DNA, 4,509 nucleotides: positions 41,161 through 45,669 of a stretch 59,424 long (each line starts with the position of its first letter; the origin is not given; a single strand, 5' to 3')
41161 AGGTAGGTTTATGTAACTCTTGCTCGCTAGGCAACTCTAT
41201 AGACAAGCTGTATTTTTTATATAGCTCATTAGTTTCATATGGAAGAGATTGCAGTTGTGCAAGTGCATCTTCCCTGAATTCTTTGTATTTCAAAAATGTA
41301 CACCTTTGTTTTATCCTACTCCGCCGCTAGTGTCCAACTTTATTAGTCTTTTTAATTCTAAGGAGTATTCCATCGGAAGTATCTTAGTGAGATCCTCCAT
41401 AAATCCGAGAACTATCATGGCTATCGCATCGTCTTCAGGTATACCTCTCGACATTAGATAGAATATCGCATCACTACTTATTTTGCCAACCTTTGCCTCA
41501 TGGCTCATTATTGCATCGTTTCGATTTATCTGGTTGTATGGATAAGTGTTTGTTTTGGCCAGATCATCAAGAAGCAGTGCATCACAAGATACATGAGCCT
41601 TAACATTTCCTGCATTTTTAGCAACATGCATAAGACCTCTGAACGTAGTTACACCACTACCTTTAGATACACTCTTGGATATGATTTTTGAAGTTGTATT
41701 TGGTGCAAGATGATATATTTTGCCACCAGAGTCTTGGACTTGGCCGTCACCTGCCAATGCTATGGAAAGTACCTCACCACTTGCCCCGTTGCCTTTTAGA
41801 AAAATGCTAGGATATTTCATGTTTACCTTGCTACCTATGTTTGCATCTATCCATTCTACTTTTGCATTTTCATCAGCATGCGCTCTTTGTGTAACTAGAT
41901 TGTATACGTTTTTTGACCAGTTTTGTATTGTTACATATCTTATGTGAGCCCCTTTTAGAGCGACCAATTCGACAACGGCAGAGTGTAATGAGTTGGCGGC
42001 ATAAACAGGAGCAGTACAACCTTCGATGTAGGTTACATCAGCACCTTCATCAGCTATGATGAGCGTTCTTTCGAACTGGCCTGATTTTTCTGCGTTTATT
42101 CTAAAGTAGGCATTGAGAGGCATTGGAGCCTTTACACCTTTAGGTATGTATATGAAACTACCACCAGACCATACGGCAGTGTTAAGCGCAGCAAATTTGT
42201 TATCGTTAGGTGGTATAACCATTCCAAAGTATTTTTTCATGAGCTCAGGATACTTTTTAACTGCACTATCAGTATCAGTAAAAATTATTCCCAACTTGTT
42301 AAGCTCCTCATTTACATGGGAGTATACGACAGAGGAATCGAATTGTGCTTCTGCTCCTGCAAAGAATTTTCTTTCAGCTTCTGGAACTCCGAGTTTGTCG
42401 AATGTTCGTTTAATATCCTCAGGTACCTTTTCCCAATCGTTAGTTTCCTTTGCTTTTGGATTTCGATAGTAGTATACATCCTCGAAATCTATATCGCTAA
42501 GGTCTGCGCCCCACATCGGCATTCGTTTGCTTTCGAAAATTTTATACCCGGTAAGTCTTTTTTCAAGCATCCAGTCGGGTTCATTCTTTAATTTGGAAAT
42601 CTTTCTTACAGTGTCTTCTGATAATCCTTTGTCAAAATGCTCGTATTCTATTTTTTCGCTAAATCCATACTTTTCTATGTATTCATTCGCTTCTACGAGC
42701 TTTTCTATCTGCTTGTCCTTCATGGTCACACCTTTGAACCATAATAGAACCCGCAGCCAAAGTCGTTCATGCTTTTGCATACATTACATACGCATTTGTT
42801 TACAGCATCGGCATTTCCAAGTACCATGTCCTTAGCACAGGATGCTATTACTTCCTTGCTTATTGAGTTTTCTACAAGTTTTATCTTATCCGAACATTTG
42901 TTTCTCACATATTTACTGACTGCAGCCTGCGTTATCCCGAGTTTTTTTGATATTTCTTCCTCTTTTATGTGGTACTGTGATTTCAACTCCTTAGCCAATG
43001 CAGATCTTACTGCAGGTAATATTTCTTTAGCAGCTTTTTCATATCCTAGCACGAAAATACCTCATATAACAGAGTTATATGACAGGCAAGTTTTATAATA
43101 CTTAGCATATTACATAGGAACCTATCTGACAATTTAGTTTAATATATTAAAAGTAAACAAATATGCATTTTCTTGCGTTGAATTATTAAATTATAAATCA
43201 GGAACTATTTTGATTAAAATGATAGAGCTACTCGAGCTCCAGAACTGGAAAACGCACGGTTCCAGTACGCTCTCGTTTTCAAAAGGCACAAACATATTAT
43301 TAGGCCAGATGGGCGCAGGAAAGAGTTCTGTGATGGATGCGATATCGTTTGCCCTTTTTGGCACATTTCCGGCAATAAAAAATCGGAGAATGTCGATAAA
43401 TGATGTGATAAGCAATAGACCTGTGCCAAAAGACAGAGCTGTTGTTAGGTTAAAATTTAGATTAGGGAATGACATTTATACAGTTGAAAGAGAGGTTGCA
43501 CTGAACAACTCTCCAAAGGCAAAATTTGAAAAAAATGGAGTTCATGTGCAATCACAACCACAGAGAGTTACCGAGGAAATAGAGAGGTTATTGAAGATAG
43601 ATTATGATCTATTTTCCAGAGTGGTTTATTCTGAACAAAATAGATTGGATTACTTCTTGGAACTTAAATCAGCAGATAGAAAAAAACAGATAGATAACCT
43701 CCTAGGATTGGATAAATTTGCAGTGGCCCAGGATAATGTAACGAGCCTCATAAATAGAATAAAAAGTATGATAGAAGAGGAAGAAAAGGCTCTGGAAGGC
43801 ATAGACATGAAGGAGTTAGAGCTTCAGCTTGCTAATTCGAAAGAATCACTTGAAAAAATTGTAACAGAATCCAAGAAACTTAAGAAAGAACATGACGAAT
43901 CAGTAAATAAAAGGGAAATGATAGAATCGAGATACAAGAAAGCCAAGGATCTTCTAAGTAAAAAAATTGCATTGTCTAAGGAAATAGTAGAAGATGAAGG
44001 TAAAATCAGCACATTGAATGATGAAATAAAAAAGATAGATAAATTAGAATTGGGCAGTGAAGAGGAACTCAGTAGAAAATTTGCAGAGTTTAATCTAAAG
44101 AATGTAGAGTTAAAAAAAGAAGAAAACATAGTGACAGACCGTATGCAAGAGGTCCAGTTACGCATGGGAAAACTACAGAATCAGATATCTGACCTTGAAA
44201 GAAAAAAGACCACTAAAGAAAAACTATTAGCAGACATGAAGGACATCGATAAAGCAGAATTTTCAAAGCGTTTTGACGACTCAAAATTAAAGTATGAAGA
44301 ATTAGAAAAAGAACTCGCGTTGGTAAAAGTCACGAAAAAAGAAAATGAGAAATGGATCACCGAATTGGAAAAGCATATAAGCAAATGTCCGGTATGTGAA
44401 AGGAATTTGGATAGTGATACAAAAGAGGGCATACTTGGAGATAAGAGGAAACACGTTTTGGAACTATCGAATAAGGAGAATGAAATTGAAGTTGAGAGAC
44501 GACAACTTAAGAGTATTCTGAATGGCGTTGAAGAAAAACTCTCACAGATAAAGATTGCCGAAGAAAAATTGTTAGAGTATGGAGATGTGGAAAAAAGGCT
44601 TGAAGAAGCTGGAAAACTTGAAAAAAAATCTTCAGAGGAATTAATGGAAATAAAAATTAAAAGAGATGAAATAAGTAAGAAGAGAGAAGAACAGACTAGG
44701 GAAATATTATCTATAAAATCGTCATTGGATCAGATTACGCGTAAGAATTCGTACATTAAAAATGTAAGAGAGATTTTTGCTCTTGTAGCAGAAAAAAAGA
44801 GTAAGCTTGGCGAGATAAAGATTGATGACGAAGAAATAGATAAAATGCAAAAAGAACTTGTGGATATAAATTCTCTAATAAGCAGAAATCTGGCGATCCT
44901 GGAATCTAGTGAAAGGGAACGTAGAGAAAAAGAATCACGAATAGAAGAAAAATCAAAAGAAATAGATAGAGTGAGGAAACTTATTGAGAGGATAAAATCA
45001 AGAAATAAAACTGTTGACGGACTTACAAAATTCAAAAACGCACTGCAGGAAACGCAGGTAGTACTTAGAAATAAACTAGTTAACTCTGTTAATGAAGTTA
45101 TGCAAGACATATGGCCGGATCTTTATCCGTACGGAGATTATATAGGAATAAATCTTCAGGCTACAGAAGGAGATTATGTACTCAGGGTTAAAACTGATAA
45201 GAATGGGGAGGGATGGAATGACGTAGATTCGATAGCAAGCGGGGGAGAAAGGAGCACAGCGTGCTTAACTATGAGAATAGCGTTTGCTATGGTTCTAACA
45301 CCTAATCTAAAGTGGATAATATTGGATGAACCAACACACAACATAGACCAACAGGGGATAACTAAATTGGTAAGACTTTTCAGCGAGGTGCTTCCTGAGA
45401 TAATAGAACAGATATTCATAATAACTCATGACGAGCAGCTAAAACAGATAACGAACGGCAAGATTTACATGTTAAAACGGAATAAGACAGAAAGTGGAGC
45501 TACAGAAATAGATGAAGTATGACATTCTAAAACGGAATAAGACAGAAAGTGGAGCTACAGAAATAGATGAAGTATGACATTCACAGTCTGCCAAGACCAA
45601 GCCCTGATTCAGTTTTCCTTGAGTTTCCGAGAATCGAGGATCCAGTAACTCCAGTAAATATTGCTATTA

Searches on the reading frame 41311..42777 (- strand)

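Call 19: search_protein_families(library=pfam, max_evalue=0.0001, proteins=[window:41311-42777:-])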
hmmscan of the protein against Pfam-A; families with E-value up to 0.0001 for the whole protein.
window:41311-42777:- (488 aa): 2 families
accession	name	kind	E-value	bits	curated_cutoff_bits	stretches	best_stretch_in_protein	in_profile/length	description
PF01458.23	SUFBD_core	-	1.3e-83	280.5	27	1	225-459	1-232/232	SUF system FeS cluster assembly, SufBD core domain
PF19295.5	SufBD_N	-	1.5e-08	34.9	23.5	1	161-221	110-170/172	SufBD protein N-terminal region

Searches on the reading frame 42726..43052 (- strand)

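Call 75: search_protein_families(library=pfam, max_evalue=0.01, proteins=[window:42726-43052:-])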
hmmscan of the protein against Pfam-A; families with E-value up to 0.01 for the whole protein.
window:42726-43052:- (108 aa): 2 families
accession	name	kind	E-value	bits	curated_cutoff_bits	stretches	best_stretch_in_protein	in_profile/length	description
PF01381.28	HTH_3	-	0.00081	19.8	23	1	21-52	3-33/55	Helix-turn-helix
PF20317.4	HTH_60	-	0.0023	18.7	24.1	1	21-57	11-47/140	Helix-turn-helix domain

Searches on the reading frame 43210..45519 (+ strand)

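Call 19: search_protein_families(library=pfam, max_evalue=0.0001, proteins=[window:43210-45519:+])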
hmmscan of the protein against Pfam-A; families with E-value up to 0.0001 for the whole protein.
window:43210-45519:+ (770 aa): 4 families
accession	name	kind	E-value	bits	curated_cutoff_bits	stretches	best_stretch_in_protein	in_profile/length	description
PF13476.12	AAA_23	-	4.2e-21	77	27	1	8-274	2-194/201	AAA domain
PF02463.25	SMC_N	-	4.3e-16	59.4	40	2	5-112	2-119/220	RecF/RecN/SMC N terminal domain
PF13555.12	AAA_29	-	4.7e-08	33.1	27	1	8-51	4-48/61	P-loop containing region of AAA domain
PF04423.19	Rad50_zn_hook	-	5e-06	26.7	24.3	1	373-413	2-42/52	Rad50 zinc hook motif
